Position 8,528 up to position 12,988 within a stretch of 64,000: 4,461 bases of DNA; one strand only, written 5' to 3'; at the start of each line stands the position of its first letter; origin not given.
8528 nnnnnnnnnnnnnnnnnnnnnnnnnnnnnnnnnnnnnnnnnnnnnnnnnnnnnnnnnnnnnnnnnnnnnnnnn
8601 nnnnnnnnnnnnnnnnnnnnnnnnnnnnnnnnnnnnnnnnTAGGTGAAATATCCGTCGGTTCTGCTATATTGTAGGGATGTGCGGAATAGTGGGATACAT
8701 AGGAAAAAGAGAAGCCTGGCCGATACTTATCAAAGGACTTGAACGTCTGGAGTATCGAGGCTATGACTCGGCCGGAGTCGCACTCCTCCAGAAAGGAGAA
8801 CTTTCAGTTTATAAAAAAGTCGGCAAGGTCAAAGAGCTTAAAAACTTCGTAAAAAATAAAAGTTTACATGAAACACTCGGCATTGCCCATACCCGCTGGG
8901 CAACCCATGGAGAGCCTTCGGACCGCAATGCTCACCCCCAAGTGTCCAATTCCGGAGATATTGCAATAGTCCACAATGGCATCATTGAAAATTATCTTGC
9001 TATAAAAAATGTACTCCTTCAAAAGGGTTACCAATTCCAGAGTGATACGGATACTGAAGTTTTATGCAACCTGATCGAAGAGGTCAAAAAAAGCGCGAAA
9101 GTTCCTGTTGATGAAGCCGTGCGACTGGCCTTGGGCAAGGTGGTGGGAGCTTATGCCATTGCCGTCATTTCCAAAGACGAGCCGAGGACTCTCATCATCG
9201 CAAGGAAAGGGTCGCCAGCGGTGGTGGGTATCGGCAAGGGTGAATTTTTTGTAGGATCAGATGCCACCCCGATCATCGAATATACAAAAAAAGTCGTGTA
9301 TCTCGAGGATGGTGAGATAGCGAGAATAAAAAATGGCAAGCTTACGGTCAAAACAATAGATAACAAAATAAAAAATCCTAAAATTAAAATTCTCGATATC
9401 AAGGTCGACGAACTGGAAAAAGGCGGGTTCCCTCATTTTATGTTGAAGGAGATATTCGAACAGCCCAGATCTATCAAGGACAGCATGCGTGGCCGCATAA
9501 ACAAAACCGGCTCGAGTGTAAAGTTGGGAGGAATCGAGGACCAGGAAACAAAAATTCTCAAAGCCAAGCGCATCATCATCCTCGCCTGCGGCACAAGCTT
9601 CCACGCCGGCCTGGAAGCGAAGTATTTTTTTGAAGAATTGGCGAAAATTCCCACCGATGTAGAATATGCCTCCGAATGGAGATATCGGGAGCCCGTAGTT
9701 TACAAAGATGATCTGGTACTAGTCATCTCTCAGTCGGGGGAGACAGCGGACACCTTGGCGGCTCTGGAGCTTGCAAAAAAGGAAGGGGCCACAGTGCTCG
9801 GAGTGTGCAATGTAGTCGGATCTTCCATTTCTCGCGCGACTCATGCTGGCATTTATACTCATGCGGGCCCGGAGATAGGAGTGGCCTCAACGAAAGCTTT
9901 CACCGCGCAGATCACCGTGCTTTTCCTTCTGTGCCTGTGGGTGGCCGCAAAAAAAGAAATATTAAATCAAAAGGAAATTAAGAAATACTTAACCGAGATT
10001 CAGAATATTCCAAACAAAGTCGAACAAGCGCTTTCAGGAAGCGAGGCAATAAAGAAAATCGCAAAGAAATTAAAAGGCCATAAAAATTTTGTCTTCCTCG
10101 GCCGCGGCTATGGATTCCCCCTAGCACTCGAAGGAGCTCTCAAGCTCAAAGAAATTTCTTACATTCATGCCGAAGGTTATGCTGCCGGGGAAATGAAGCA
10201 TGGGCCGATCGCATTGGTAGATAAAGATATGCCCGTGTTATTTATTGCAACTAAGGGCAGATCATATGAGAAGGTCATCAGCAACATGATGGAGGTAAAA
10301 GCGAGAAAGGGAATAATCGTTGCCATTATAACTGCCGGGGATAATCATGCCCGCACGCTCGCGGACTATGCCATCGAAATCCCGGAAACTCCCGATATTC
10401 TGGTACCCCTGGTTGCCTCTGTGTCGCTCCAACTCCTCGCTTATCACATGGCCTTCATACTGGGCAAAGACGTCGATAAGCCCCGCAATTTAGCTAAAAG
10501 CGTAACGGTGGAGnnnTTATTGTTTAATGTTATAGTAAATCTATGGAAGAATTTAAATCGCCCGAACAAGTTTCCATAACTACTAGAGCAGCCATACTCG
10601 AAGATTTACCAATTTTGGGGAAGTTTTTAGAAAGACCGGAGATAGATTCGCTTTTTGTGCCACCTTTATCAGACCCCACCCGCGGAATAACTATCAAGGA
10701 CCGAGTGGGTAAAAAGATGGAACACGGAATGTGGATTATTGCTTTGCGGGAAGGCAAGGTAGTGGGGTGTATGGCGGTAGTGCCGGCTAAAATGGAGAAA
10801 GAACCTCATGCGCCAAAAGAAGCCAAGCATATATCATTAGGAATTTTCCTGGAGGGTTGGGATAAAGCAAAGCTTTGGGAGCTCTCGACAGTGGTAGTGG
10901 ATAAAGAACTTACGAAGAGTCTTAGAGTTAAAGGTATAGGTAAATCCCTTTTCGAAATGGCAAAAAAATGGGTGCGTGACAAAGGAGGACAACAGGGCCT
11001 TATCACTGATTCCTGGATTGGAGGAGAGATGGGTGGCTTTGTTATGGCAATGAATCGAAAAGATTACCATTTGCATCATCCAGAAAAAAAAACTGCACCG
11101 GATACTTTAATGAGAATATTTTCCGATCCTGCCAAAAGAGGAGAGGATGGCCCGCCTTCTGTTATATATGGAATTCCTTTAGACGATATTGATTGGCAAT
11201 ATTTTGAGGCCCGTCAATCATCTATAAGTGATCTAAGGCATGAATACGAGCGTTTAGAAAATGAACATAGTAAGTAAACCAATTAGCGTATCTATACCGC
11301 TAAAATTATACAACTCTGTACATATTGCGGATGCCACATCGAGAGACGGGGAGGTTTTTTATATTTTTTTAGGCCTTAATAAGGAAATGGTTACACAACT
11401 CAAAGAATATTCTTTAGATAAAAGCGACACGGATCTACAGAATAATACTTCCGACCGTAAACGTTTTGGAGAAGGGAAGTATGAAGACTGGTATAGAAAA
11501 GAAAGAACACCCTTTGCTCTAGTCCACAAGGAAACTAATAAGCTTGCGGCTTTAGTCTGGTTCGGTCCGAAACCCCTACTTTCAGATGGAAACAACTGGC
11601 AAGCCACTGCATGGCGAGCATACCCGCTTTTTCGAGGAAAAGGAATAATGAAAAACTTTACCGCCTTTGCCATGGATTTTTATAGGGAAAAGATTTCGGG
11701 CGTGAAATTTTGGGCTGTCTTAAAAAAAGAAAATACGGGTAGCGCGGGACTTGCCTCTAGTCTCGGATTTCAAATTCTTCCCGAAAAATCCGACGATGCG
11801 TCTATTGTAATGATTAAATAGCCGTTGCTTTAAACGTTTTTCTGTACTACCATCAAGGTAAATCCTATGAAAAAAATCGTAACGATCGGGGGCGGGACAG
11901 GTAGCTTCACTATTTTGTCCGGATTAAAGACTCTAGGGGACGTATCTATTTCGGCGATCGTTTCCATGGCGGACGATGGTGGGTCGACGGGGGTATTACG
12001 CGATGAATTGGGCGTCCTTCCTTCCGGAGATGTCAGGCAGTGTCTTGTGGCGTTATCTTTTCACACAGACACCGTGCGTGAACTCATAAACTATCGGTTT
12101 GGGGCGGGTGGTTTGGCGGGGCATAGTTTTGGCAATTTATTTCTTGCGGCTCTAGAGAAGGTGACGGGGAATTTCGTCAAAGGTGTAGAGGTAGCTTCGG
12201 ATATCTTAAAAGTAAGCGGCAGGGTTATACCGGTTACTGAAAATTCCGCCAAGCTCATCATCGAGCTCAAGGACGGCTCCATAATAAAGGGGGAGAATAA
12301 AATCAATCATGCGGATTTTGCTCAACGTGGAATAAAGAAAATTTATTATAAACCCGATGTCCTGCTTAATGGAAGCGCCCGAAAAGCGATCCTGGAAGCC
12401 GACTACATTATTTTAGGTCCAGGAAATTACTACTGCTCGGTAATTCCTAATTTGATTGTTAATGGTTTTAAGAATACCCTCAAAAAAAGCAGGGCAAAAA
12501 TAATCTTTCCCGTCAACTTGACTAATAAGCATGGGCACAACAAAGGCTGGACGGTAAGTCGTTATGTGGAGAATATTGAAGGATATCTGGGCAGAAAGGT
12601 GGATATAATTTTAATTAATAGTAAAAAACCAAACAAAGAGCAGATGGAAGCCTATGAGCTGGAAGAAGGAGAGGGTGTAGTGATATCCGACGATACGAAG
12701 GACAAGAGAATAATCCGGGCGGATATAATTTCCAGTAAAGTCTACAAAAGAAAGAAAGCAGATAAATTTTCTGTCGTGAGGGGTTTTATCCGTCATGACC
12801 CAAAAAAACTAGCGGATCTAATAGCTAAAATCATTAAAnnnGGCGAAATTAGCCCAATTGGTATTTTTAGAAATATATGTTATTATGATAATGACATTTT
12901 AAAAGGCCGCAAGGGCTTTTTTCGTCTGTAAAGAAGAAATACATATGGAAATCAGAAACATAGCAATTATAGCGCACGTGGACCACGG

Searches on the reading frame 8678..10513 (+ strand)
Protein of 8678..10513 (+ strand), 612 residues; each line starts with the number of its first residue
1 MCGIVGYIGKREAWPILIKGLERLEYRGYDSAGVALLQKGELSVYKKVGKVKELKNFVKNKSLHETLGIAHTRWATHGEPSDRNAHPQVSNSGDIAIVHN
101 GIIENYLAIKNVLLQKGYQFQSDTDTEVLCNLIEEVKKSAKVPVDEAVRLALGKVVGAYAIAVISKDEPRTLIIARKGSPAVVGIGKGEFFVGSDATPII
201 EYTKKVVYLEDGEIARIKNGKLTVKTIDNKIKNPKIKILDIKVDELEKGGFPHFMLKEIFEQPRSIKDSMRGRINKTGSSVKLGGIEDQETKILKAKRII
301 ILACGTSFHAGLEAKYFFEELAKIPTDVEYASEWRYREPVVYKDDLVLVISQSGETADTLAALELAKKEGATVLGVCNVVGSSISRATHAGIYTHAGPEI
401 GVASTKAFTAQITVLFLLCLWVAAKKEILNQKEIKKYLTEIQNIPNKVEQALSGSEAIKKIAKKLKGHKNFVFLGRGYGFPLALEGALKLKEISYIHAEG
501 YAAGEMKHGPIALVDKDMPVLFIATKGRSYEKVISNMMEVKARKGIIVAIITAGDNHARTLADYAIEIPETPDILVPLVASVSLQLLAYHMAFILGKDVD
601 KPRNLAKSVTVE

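Call 47: search_protein_families(library=pfam, proteins=[window:8678-10513:+], max_evalue=0.0001)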
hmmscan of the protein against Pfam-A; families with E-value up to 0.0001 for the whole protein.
window:8678-10513:+ (612 aa): 4 families
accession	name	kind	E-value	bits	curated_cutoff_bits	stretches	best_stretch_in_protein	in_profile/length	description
PF01380.27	SIS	-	8.5e-66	220.1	25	2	293-418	2-128/131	SIS domain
PF13522.11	GATase_6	-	4.9e-21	75.5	27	1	65-194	10-129/130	Glutamine amidotransferase domain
PF13537.11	GATase_7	-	8.7e-15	55.3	25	1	80-194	8-116/123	Glutamine amidotransferase domain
PF13230.11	GATase_4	-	2.4e-07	30.4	23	1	54-148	60-155/272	Glutamine amidotransferases class-II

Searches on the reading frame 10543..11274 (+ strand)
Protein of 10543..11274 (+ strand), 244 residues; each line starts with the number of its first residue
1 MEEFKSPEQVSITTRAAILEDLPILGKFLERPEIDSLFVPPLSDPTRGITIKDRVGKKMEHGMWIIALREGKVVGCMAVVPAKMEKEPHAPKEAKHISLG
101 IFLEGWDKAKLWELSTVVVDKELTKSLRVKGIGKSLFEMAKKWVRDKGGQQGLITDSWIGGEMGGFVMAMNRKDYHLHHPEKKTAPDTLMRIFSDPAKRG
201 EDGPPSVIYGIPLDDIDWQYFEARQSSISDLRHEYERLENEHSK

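Call 82: search_protein_families(library=pfam, proteins=[window:10543-11274:+], max_evalue=0.001)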
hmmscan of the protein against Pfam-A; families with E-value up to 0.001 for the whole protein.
window:10543-11274:+ (244 aa): 1 family
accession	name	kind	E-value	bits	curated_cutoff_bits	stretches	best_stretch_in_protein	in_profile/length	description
PF00583.31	Acetyltransf_1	-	6.7e-05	23.6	20.7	1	59-149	31-93/116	Acetyltransferase (GNAT) family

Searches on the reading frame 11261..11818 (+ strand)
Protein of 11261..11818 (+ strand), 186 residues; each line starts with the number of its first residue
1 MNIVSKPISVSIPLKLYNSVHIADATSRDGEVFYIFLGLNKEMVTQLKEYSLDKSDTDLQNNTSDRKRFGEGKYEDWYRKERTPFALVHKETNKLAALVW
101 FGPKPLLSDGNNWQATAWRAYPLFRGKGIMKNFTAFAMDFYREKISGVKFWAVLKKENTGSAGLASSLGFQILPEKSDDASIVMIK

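Call 82: search_protein_families(library=pfam, proteins=[window:11261-11818:+], max_evalue=0.001)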
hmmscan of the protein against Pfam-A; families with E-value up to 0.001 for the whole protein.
window:11261-11818:+ (186 aa): 2 families
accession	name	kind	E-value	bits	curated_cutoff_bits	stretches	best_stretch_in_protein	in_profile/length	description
PF00583.31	Acetyltransf_1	-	2.2e-06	28.4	20.7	1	71-170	23-116/116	Acetyltransferase (GNAT) family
PF13302.13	Acetyltransf_3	-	1e-05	26.7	25.4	1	66-171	44-138/138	Acetyltransferase (GNAT) domain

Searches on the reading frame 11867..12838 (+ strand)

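Call 82: search_protein_families(library=pfam, proteins=[window:11867-12838:+], max_evalue=0.001)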
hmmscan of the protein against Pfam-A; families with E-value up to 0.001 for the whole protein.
window:11867-12838:+ (324 aa): 1 family
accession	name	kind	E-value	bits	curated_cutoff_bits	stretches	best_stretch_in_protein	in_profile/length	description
PF01933.23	CofD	-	2.8e-80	270.1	30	1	4-283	1-280/290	2-phospho-L-lactate transferase CofD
